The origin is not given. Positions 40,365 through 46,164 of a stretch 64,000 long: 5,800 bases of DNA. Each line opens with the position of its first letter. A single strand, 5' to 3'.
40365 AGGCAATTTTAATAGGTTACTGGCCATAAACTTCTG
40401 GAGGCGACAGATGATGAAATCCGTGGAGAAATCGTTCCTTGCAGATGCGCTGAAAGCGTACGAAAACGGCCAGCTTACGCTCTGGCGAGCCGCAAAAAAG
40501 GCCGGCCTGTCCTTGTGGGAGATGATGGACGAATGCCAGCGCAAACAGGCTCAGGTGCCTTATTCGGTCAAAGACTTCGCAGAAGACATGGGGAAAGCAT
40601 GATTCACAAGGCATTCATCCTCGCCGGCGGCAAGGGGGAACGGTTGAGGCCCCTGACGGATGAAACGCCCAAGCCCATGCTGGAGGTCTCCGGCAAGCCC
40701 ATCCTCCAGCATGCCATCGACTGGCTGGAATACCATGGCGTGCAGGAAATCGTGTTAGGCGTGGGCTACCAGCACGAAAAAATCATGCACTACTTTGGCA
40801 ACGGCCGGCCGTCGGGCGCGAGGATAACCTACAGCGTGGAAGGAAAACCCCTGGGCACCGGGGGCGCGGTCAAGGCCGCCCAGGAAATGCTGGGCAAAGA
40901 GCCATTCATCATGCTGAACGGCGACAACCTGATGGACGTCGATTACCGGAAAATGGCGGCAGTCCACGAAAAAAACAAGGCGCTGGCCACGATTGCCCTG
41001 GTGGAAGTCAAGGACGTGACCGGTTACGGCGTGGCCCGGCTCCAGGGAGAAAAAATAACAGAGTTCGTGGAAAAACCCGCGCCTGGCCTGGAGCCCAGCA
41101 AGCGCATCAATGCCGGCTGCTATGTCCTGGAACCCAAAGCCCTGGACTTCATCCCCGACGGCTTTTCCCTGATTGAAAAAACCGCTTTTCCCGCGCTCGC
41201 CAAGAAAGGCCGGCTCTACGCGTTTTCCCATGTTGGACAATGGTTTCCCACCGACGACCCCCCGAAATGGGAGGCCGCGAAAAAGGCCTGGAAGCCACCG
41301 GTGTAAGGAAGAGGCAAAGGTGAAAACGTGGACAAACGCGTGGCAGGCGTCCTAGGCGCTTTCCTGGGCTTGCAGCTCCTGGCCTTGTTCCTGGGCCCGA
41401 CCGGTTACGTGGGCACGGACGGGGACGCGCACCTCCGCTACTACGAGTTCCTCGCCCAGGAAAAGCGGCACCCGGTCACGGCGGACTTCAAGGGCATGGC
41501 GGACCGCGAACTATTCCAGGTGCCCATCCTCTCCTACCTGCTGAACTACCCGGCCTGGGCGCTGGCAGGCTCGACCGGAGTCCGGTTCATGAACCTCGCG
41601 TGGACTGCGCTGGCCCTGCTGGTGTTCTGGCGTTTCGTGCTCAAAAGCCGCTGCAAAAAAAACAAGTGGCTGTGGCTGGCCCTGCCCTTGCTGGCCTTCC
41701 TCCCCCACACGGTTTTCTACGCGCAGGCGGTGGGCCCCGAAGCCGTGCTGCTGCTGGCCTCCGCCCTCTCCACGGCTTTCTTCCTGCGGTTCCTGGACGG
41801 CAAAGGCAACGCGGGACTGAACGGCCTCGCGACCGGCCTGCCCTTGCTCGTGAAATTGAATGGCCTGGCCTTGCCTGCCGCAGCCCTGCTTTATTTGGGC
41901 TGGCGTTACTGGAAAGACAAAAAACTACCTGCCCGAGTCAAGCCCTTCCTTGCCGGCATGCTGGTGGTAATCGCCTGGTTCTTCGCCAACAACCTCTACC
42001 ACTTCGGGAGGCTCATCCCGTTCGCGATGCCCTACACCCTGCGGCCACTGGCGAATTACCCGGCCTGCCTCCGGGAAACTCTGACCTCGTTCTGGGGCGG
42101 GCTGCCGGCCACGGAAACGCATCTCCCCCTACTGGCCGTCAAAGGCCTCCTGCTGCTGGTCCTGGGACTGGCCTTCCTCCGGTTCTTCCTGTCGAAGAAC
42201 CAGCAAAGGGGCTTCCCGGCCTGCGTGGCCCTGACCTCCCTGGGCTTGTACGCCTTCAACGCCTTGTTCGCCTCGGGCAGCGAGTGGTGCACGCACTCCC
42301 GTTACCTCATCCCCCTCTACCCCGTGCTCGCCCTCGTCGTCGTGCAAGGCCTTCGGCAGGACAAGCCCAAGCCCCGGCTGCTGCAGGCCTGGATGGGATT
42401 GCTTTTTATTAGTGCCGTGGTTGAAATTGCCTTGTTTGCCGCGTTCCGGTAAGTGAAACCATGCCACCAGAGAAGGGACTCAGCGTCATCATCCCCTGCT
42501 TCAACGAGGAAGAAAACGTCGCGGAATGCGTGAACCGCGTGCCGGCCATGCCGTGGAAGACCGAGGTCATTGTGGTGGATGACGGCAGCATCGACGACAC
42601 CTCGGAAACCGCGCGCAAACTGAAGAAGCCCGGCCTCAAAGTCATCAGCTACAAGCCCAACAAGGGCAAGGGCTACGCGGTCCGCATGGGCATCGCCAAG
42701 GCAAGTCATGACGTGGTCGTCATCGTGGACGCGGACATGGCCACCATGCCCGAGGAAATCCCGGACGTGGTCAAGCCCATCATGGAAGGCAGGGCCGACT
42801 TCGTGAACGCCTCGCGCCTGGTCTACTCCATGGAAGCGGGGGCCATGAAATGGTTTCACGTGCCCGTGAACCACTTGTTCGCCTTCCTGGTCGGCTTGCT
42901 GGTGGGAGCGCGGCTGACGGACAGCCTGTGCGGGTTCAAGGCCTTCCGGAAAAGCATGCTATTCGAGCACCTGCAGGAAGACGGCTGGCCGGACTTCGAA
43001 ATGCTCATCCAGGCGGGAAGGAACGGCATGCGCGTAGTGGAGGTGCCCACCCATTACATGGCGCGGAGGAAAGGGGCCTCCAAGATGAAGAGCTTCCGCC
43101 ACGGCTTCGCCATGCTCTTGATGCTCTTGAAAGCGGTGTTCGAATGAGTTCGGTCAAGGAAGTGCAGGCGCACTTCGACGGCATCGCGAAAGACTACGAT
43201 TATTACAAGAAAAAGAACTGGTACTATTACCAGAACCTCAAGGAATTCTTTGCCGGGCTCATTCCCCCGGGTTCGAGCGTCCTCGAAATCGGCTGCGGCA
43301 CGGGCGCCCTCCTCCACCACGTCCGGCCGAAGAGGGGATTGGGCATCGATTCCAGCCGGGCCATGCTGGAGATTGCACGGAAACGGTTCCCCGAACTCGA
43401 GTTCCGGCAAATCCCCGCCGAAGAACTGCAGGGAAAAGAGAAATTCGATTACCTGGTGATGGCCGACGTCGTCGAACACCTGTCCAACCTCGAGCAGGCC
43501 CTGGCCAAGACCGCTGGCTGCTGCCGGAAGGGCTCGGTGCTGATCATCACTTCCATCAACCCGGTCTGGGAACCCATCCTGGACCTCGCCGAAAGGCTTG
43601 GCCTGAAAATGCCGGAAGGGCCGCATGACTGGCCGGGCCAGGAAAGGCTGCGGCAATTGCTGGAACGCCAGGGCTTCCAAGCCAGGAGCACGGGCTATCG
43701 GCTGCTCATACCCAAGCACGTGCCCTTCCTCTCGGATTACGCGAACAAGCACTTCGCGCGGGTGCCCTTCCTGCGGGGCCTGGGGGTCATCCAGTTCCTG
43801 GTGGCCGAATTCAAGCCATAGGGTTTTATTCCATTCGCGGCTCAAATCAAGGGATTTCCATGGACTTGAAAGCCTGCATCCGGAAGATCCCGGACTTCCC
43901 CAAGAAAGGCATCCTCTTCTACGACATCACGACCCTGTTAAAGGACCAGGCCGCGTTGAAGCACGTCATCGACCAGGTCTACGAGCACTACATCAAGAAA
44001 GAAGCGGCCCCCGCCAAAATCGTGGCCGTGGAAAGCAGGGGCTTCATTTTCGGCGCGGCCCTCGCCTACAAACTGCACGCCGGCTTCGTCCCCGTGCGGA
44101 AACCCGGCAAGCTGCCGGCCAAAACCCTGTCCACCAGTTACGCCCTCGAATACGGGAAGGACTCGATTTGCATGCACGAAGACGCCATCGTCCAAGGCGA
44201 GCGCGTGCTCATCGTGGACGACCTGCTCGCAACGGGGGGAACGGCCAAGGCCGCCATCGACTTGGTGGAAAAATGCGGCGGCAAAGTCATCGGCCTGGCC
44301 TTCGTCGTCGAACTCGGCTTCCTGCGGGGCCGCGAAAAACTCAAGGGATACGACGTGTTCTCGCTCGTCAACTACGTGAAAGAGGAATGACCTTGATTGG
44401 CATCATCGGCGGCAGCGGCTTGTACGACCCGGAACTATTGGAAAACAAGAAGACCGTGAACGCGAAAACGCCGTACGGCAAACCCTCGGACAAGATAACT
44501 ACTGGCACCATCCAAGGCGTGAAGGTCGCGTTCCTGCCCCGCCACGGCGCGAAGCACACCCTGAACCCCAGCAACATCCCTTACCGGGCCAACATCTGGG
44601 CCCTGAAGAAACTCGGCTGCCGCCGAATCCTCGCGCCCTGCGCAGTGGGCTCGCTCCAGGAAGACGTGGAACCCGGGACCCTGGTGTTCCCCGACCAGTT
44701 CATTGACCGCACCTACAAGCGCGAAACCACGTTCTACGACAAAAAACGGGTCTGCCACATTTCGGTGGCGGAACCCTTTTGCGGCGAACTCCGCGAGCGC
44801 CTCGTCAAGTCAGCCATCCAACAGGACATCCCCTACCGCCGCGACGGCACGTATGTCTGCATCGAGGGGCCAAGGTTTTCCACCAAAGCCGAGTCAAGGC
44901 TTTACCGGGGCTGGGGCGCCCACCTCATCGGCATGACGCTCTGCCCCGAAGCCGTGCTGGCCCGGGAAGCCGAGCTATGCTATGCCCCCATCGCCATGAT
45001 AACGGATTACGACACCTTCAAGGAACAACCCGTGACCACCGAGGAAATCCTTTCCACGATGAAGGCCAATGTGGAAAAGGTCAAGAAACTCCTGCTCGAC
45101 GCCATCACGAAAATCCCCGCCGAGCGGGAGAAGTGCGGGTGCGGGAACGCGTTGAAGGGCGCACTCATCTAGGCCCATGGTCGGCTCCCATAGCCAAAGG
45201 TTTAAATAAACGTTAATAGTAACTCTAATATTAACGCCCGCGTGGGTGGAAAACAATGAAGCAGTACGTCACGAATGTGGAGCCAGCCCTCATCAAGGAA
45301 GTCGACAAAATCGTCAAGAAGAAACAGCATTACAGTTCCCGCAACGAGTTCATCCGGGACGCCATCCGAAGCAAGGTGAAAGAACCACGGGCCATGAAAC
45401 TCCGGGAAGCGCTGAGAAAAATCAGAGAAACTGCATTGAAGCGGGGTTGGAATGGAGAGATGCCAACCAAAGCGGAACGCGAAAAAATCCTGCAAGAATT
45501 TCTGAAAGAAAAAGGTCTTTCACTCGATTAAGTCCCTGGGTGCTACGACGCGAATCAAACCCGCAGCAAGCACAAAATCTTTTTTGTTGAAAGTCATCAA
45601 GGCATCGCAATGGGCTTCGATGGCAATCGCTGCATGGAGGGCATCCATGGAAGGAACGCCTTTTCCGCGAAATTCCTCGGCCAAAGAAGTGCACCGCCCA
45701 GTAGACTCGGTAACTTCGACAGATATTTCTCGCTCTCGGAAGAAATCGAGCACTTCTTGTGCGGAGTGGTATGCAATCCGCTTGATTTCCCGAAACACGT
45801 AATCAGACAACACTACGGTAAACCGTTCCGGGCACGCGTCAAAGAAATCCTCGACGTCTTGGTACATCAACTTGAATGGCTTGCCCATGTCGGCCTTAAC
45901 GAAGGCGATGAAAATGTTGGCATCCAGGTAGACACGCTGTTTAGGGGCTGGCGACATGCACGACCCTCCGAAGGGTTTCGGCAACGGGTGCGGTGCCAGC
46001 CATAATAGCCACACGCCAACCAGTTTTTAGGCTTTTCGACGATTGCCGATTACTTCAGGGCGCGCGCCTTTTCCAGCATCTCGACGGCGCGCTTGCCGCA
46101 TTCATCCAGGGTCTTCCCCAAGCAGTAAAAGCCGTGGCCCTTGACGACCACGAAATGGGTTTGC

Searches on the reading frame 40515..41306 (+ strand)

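Call 13: search_protein_families(library=pfam, proteins=[window:40515-41306:+], max_evalue=0.0001)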
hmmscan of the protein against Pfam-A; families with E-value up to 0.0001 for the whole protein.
window:40515-41306:+ (263 aa): 2 families
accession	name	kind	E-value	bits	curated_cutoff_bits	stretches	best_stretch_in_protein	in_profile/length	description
PF00483.29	NTP_transferase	-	6.5e-40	137.7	21.2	1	32-243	1-226/245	Nucleotidyl transferase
PF12804.13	NTP_transf_3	-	1.3e-10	42.1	27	1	33-155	1-115/160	MobA-like NTP transferase domain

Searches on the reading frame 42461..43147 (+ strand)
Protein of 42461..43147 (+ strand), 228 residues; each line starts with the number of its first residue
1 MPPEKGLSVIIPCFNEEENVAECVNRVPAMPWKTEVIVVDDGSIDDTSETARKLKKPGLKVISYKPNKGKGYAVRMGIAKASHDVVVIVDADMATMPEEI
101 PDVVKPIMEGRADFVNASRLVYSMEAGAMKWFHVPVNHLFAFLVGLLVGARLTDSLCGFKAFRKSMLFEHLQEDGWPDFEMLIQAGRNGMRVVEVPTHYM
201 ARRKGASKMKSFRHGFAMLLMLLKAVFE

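Call 13: search_protein_families(library=pfam, proteins=[window:42461-43147:+], max_evalue=0.0001)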
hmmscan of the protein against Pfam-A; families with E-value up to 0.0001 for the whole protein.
window:42461-43147:+ (228 aa): 3 families
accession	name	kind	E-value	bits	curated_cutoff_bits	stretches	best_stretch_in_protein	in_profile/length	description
PF00535.33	Glycos_transf_2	-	3.7e-31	108.8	23.3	1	8-167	1-164/168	Glycosyl transferase family 2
PF13641.12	Glyco_tranf_2_3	-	1.1e-10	42.3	27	1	7-117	3-121/230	Glycosyltransferase like family 2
PF10111.15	Glyco_tranf_2_2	-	1.3e-07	31.8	27.3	1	8-105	1-104/276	Glycosyltransferase like family 2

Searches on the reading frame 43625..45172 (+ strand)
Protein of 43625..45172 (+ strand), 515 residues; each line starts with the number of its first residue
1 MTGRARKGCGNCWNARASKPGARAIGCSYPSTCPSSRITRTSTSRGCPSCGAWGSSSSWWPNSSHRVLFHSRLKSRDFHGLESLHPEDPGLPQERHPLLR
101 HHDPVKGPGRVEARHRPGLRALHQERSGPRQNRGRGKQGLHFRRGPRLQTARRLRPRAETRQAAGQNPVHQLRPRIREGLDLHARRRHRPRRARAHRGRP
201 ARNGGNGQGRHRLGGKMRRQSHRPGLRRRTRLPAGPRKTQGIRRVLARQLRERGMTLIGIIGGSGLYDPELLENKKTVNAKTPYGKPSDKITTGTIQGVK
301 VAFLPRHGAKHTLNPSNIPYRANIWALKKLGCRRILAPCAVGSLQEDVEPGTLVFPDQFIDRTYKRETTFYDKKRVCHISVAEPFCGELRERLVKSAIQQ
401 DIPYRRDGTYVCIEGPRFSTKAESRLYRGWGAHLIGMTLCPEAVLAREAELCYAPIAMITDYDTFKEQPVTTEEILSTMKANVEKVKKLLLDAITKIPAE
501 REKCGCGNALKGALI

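Call 8: search_protein_families(library=ncbifam, proteins=[window:43625-45172:+], max_evalue=1e-8)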
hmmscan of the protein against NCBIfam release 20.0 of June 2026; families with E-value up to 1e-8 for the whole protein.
window:43625-45172:+ (515 aa): 11 families
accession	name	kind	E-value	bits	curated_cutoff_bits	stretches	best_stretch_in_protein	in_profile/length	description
NF006334.0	PRK08564.1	equivalog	2.8e-111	370.9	382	1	253-514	5-266/267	S-methyl-5'-thioadenosine phosphorylase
TIGR01694.1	MTAP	equivalog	1.2e-100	335.8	274.85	1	258-496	2-240/240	S-methyl-5'-thioadenosine phosphorylase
NF006492.0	PRK08931.1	equivalog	2e-94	316.3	437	1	256-515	4-267/291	S-methyl-5'-thioadenosine phosphorylase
NF005876.0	PRK07823.1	equivalog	3.4e-92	308.4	306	1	256-510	6-257/267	S-methyl-5'-thioadenosine phosphorylase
NF005657.0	PRK07432.1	equivalog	2e-85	286.4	453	1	257-514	5-267/291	S-methyl-5'-thioadenosine phosphorylase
NF006599.0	PRK09136.1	equivalog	7.3e-68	228.4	223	1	256-492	2-242/247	S-methyl-5'-thioinosine phosphorylase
NF006054.0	PRK08202.1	equivalog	9.7e-28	97.4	218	1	290-496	66-273/274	purine-nucleoside phosphorylase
TIGR01697.1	PNPH-PUNA-XAPA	subfamily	5e-22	78.4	197.1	1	289-494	41-246/247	inosine/guanosine/xanthosine phosphorylase family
TIGR01700.1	PNPH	equivalog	1.8e-16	60.3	293.35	1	290-494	42-248/249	purine nucleoside phosphorylase I, inosine and guanosine-specific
TIGR01698.1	PUNP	equivalog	8.1e-16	58.2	302.6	1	310-494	60-244/245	purine-nucleoside phosphorylase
TIGR01699.1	XAPA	equivalog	1.4e-14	54.3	370.9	1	291-462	43-214/248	xanthosine phosphorylase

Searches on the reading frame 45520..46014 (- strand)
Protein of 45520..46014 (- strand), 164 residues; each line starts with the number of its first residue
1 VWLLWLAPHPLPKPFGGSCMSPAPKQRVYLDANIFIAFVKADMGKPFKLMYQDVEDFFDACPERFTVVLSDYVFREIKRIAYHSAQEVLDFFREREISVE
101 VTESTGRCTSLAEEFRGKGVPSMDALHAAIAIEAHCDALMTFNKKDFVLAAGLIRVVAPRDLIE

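Call 13: search_protein_families(library=pfam, proteins=[window:45520-46014:-], max_evalue=0.0001)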
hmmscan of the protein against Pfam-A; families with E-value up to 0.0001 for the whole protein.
window:45520-46014:- (164 aa): 1 family
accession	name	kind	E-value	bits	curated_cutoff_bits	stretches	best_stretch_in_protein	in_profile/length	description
PF01850.27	PIN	-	2.5e-06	28.5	23.6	1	28-147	1-114/120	PIN domain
